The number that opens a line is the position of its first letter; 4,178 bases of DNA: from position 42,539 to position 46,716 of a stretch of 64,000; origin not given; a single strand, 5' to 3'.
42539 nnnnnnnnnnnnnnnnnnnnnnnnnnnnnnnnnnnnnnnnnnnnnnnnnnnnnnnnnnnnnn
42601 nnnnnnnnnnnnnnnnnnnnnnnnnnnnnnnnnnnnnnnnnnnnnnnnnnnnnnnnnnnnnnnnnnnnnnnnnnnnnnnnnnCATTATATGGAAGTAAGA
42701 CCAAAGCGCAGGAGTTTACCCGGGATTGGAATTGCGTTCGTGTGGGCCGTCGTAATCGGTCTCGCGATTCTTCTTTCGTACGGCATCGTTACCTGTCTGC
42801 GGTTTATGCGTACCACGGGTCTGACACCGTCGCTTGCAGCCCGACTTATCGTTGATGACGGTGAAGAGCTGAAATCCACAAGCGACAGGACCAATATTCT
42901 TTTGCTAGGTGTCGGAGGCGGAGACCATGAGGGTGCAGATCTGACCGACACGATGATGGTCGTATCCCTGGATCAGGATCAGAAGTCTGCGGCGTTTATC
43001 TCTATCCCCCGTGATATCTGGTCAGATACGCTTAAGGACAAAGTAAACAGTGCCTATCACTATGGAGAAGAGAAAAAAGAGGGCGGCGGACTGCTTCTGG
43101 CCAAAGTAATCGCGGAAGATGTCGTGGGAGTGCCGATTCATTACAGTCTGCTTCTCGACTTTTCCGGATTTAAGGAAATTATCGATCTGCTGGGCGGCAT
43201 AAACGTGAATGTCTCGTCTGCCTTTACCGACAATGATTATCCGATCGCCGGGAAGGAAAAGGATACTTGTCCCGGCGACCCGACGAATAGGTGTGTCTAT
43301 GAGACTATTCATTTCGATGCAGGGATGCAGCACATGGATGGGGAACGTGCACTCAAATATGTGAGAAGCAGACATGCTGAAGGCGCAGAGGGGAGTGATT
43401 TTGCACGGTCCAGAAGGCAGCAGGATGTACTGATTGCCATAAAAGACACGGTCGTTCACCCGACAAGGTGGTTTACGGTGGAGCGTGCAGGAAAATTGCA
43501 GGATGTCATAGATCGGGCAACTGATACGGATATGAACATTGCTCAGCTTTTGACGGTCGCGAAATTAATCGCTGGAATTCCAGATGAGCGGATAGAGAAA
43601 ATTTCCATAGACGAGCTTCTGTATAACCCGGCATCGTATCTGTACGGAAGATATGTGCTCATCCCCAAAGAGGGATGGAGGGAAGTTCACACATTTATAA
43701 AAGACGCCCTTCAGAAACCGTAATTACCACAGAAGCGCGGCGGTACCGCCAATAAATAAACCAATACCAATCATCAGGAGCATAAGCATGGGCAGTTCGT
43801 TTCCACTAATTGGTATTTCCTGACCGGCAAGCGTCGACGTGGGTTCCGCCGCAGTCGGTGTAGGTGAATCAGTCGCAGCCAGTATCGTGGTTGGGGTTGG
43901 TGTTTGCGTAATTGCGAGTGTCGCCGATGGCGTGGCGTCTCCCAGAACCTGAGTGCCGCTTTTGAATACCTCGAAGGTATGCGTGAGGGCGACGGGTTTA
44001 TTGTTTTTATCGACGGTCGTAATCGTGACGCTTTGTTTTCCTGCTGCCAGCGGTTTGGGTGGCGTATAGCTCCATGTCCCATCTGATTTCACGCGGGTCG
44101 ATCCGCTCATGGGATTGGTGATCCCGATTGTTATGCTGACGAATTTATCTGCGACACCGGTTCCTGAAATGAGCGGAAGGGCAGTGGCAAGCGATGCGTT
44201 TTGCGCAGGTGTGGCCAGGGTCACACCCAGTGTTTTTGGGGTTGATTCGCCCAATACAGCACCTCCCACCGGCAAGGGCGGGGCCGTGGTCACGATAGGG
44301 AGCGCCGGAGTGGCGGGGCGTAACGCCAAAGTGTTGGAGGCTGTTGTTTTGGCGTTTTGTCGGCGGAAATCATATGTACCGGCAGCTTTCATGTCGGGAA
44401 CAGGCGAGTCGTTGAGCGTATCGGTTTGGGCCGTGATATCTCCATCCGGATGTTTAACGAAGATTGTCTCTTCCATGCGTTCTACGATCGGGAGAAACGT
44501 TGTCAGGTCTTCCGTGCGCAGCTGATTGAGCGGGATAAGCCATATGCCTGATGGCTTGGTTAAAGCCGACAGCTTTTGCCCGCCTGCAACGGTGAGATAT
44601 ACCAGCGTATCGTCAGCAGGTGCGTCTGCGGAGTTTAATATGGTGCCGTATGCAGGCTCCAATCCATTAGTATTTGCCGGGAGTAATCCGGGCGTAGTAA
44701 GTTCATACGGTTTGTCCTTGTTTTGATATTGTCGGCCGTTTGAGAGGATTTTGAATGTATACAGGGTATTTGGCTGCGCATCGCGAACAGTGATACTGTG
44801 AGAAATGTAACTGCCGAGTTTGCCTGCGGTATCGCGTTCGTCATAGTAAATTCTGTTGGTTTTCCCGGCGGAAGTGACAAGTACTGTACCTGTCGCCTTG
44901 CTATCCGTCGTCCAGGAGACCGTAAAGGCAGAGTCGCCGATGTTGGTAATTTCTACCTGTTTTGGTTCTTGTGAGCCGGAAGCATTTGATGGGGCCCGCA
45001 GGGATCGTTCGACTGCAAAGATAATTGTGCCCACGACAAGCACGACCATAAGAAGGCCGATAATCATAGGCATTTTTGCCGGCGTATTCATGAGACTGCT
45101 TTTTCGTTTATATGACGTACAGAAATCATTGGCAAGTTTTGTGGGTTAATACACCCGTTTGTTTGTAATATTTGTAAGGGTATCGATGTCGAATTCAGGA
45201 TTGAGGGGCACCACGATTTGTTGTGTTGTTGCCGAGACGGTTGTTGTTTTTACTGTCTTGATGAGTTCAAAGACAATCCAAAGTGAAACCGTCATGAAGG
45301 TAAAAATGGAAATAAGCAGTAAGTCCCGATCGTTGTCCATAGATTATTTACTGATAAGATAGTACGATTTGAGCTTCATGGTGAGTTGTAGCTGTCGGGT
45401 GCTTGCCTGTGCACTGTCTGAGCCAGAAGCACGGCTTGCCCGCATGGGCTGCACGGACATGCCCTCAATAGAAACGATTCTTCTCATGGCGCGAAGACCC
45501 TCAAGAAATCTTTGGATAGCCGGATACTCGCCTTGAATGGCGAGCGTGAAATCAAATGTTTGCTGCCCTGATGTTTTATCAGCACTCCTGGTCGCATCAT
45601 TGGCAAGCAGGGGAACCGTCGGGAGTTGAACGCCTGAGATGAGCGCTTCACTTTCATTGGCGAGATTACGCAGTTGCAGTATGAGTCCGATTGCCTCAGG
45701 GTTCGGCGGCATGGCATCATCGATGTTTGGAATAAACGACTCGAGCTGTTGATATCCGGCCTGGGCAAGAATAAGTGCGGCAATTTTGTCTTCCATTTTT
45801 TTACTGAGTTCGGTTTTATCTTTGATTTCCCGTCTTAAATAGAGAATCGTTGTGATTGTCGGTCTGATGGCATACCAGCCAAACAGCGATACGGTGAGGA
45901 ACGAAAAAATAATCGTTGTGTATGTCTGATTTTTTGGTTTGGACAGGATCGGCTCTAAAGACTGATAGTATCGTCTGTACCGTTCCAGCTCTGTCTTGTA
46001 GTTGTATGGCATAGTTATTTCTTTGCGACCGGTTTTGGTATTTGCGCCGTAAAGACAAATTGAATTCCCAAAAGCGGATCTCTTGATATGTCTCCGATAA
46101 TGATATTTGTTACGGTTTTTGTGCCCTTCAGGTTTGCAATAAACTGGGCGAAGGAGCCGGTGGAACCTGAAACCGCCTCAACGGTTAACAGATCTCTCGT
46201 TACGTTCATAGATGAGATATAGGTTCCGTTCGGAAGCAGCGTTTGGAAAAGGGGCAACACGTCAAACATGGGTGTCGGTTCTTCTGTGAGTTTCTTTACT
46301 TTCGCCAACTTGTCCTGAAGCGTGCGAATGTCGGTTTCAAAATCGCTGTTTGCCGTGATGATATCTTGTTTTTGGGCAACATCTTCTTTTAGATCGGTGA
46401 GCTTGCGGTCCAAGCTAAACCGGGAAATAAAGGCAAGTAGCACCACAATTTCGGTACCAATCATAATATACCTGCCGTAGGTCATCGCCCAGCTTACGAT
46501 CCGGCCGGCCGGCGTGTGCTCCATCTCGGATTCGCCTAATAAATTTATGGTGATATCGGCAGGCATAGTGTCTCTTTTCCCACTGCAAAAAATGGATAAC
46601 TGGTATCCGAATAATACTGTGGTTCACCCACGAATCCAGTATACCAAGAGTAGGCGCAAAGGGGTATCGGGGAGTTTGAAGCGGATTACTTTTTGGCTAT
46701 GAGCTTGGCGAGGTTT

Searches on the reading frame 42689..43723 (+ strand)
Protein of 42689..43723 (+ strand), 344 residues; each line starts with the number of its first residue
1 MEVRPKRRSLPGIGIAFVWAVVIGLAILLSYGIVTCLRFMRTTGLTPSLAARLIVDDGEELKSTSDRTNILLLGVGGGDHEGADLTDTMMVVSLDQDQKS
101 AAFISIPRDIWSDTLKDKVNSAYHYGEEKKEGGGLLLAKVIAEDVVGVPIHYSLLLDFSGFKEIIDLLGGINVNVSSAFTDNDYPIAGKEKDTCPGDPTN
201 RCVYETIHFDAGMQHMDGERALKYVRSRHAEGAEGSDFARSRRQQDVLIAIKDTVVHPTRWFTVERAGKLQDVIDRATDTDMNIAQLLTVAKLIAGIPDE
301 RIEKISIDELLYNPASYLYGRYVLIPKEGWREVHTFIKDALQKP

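Call 34: search_protein_families(library=pfam, proteins=[window:42689-43723:+], max_evalue=0.001)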
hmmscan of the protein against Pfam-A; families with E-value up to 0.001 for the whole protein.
window:42689-43723:+ (344 aa): 1 family
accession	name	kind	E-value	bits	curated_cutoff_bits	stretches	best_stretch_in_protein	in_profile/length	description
PF03816.19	LytR_cpsA_psr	-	9.2e-34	117.2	24.6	1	86-254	2-147/150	LytR_cpsA_psr family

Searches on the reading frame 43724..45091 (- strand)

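Call 35: search_protein_families(library=pfam, proteins=[window:43724-45091:-], max_evalue=0.001)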
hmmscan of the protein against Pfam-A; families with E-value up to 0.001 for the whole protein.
window:43724-45091:- (455 aa): 3 families
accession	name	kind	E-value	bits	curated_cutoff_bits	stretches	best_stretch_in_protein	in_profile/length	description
PF19077.6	Big_13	-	2e-06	28.6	27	1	304-362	27-86/102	Bacterial Ig-like domain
PF00041.27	fn3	-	8.9e-06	26.3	25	1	42-119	2-71/84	Fibronectin type III domain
PF16656.11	Pur_ac_phosph_N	-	2.9e-05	25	30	1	43-124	1-84/93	Purple acid Phosphatase, N-terminal domain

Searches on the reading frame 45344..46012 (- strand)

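Call 35: search_protein_families(library=pfam, proteins=[window:45344-46012:-], max_evalue=0.001)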
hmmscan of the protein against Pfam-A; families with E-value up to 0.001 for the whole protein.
window:45344-46012:- (222 aa): 2 families
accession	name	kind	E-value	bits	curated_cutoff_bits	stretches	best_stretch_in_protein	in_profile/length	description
PF10741.14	T2SSM_b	-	1.4e-05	25.4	21.7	1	149-216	47-109/111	Type II secretion system (T2SS), protein M subtype b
PF04350.18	PilO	-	5.7e-05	23.7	22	1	153-217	87-141/145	Pilus assembly protein, PilO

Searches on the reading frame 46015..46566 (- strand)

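Call 35: search_protein_families(library=pfam, proteins=[window:46015-46566:-], max_evalue=0.001)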
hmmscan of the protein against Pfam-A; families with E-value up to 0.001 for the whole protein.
window:46015-46566:- (183 aa): 1 family
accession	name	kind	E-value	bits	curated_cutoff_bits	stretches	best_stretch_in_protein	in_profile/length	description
PF05137.18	PilN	-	1.5e-06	28.6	22.8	1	107-164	6-63/78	Fimbrial assembly protein (PilN)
